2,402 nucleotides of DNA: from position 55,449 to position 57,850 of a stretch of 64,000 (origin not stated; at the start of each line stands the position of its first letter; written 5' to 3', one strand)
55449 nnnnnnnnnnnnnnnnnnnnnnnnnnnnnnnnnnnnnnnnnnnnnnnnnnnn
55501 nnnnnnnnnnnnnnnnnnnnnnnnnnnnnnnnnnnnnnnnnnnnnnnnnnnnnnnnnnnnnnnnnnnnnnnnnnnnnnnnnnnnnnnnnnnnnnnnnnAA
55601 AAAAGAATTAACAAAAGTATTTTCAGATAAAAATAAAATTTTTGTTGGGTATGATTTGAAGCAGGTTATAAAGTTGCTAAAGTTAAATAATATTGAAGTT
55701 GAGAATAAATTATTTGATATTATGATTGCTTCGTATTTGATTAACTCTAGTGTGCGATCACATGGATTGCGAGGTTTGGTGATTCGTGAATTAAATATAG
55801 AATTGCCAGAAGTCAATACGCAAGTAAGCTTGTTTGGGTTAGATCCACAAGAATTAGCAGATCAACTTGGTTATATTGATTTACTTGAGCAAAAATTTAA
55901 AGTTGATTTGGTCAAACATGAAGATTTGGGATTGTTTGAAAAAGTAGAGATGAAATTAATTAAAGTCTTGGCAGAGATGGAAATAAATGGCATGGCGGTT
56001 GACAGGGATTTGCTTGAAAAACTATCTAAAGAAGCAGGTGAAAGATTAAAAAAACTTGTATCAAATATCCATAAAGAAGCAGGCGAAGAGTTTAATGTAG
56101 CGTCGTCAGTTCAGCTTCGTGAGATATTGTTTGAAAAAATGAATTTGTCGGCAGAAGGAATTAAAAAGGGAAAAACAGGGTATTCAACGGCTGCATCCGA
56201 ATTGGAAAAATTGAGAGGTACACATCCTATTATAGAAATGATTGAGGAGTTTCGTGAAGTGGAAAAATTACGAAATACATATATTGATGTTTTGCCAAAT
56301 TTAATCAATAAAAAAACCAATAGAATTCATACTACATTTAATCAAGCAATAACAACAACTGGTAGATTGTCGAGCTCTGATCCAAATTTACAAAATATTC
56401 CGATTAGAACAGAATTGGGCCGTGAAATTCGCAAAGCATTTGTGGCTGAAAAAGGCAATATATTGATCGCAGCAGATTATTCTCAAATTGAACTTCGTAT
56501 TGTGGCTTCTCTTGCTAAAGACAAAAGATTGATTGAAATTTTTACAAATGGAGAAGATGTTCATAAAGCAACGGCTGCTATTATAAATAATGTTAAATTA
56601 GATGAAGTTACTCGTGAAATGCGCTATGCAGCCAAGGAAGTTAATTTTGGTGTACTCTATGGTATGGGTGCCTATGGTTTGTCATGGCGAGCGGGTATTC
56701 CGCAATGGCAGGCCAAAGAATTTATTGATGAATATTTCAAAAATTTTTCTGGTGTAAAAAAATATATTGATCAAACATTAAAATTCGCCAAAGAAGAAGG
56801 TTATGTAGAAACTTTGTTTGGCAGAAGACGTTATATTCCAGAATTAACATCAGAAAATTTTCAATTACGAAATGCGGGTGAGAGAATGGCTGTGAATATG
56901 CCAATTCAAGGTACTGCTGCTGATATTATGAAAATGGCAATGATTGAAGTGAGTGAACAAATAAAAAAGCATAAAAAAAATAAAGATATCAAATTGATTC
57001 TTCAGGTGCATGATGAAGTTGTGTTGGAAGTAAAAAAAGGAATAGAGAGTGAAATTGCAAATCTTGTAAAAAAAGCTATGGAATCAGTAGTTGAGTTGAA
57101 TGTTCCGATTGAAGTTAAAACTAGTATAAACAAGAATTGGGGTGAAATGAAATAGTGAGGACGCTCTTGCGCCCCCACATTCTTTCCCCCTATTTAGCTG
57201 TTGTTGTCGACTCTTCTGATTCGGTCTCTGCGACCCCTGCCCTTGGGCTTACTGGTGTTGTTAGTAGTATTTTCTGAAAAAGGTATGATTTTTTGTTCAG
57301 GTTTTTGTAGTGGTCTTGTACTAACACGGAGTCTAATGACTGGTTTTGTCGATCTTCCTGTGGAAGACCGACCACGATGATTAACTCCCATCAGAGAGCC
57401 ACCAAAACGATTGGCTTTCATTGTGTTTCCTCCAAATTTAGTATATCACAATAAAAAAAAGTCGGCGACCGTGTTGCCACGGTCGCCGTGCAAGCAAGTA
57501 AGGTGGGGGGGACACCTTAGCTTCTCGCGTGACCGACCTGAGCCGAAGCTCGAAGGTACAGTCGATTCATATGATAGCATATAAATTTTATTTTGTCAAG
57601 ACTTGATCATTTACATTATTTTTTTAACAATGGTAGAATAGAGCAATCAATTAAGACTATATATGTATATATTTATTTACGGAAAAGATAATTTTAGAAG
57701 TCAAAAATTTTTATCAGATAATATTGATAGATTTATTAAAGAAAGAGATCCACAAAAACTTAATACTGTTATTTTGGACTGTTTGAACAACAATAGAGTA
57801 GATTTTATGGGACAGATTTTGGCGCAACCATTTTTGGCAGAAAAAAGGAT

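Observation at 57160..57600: GC-rich island after polA: roughly 110-nt sRNA bounded by a promoter and terminator, plus an RBS-led Arg/Gly-rich 75-aa ORF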

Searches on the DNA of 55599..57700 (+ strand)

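Call 4: search_rna_families(source=window, start=57100, end=57700, threshold=evalue, max_evalue=10, show_alignments=5)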
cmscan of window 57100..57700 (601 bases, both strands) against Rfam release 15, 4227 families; matches with E-value up to 10: 4.
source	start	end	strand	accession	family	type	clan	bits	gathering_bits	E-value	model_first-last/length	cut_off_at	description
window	57448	57532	-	RF00242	ctRNA_pT181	Gene; antisense;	-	25.3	56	0.48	1-94/94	no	ctRNA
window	57567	57656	-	RF00208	snoR72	Gene; snRNA; snoRNA; CD-box;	-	19.9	43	3.9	1-87/87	no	Small nucleolar RNA R72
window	57145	57176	-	RF02985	ftsZ-DE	Gene; sRNA;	-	14.5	72.2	4.4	1-69/69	no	ftsZ-DE RNA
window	57592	57671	+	RF02350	psRNA6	Gene; sRNA;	-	9.1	60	5.1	1-333/333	no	Nitrosomonas sRNA psRNA6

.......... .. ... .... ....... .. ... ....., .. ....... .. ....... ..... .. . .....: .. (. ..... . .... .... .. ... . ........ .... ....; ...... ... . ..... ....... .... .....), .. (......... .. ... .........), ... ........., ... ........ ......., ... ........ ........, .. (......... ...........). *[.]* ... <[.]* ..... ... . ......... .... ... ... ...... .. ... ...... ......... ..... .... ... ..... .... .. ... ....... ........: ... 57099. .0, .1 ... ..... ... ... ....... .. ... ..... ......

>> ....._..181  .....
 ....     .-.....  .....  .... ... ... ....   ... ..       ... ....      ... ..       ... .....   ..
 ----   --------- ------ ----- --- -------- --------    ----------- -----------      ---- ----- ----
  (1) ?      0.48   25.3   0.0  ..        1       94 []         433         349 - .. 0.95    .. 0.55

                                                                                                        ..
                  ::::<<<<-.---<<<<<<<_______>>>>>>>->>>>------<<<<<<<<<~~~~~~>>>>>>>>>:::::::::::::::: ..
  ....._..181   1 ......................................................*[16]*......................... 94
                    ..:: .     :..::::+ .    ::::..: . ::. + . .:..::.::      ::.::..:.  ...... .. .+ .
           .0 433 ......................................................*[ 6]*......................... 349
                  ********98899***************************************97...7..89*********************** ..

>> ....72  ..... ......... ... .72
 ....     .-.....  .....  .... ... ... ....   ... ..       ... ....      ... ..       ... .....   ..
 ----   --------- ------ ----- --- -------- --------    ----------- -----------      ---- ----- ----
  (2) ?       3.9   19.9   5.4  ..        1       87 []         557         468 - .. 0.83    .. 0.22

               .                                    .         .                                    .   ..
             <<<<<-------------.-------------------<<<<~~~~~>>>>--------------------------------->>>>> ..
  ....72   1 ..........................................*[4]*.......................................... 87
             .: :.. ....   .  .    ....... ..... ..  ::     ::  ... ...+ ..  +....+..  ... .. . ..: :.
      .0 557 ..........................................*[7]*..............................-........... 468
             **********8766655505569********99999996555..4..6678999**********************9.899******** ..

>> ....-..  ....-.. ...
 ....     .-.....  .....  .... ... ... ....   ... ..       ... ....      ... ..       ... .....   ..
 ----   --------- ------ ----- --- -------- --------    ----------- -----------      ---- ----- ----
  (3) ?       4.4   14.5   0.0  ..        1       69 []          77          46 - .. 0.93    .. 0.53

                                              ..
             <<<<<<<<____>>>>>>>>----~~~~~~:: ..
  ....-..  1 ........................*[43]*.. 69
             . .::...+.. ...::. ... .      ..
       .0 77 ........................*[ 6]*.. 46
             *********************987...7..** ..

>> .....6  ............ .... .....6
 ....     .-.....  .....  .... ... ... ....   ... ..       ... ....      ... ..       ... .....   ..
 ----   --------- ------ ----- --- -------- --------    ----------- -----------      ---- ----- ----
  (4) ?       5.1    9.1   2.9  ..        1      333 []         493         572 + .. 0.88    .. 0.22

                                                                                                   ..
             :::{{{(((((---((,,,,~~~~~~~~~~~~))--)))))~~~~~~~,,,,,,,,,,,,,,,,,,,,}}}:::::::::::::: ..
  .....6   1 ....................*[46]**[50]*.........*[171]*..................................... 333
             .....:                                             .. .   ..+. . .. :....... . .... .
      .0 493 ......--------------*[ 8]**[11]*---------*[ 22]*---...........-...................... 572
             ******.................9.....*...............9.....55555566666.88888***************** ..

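Call 17: search_rna_families(source=L011, start=6500, end=7250, threshold=evalue, max_evalue=10, show_alignments=3)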
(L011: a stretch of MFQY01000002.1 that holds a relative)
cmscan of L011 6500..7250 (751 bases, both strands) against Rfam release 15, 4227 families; matches with E-value up to 10: 11.
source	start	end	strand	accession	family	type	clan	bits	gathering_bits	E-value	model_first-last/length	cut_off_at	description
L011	6928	7004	-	RF00519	suhB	Gene; sRNA;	CL00108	20.4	41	0.11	1-77/77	no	Makes More Granules Regulator RNA (mmgR)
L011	7053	7174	+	RF01470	rli38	Gene; sRNA;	-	20.1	49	3.8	1-150/150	no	Listeria sRNA rli38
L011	6902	6952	-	RF01839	eeev_FSE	Cis-reg; frameshift_element;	-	18.7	80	0.54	1-73/73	no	eastern equine encephalitis ribosomal frameshift element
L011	7089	7110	-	RF01098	RF_site9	Cis-reg; frameshift_element;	-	18.1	70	1.8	1-50/50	no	Gag/pro ribosomal frameshift site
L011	6987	7034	-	RF03378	mir-7398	Gene; miRNA;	-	17.8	44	1.4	1-60/60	no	mir-7398 microRNA precursor family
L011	6553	6589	-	RF03583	MIR781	Gene; miRNA;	-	16.8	88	4.4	1-94/94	no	MIR781 microRNA precursor family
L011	6512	6592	+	RF01625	ceN28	Gene; snRNA; snoRNA; CD-box;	-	16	70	2.4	1-88/88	no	Caenorhabditis snoRNA ceN28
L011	6502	6591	+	RF02063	STnc350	Gene; sRNA;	-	15.5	60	5.6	1-68/68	no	Salmonella enterica sRNA STnc350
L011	6809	6835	-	RF01716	PhotoRC-I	Cis-reg;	-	14.1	45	0.72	1-44/44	no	PhotoRC-I RNA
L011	7085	7120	+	RF03027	RT-6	Gene; sRNA;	-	14.1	46.7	3.2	35-70/75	no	RT-6 RNA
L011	7050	7108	+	RF02769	Ysr202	Gene; sRNA;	-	10.3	315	2.3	1-282/282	no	Yersinia sRNA 202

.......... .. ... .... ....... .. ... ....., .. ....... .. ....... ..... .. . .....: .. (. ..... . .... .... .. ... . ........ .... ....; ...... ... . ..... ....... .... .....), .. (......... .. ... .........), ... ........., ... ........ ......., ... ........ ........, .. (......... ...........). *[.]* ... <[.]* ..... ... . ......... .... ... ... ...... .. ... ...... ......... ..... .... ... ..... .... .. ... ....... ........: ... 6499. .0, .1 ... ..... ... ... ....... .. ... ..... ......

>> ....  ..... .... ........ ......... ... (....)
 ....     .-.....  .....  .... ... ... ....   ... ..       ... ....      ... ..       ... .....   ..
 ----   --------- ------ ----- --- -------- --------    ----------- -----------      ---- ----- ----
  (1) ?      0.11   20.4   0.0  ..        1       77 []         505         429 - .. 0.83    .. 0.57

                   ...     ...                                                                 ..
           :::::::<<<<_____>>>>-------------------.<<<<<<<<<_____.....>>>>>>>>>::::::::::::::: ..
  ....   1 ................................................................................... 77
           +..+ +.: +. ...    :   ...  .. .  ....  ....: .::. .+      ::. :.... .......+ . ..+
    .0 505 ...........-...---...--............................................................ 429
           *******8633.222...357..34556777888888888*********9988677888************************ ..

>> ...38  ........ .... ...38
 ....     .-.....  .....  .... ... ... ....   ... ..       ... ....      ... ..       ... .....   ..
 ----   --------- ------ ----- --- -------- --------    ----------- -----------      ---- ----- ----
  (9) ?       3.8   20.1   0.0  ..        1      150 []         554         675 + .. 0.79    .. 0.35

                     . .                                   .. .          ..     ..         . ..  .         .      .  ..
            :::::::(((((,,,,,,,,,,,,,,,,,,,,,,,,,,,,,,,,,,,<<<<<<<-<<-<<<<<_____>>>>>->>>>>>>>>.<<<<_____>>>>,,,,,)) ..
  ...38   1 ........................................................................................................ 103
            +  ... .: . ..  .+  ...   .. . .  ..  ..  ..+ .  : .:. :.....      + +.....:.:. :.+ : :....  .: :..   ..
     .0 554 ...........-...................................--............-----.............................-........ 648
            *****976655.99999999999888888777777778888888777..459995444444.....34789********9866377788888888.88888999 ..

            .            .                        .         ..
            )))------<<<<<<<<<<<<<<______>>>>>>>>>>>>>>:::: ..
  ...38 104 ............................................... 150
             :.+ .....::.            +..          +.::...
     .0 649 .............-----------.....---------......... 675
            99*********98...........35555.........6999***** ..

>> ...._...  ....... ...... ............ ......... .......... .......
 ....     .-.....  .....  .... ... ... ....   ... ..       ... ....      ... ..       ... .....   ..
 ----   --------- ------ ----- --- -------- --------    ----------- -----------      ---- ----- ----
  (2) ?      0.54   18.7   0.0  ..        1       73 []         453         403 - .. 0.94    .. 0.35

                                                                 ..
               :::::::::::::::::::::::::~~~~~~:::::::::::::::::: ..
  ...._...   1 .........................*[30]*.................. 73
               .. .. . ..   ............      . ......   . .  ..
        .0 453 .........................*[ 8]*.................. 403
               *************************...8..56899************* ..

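Call 20: search_rna_families(sources=[L011, L012, L014, L015, L017, L020, L021, L026, L027, L029, L030, L042, L058], threshold=gathering)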
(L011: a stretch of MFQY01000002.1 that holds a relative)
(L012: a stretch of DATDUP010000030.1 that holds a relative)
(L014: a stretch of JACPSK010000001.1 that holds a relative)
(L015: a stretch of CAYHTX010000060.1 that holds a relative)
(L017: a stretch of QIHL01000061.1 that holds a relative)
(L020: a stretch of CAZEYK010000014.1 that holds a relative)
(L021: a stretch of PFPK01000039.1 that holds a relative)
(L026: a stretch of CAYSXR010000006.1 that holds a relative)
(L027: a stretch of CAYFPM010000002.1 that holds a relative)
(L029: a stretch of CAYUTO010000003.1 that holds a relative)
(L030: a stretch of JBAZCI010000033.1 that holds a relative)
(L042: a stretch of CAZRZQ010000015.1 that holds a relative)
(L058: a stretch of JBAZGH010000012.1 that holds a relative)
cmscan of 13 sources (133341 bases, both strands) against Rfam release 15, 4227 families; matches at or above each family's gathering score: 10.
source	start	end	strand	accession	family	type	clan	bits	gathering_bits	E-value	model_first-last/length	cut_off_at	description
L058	3151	3224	+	RF00005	tRNA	Gene; tRNA;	CL00001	70.9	29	3.8e-13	1-71/71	no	tRNA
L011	3719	3790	-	RF00005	tRNA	Gene; tRNA;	CL00001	69.1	29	1.1e-12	1-71/71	no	tRNA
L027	3641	3712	-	RF00005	tRNA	Gene; tRNA;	CL00001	68.4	29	1.8e-12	1-71/71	no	tRNA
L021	753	824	+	RF00005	tRNA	Gene; tRNA;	CL00001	66.5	29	6e-12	1-71/71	no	tRNA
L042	2880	2950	+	RF00005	tRNA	Gene; tRNA;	CL00001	64.7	29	1.9e-11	1-71/71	no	tRNA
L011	10447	10517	-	RF00005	tRNA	Gene; tRNA;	CL00001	64.2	29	2.6e-11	1-71/71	no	tRNA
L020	600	671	-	RF00005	tRNA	Gene; tRNA;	CL00001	62.6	29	7.1e-11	1-71/71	no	tRNA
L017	3676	3747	+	RF00005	tRNA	Gene; tRNA;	CL00001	61.7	29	1.2e-10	1-71/71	no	tRNA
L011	10553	10624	-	RF00005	tRNA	Gene; tRNA;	CL00001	57.7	29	1.6e-09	1-71/71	no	tRNA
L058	3022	3105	+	RF00005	tRNA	Gene; tRNA;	CL00001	51.3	29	9.4e-08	1-71/71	no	tRNA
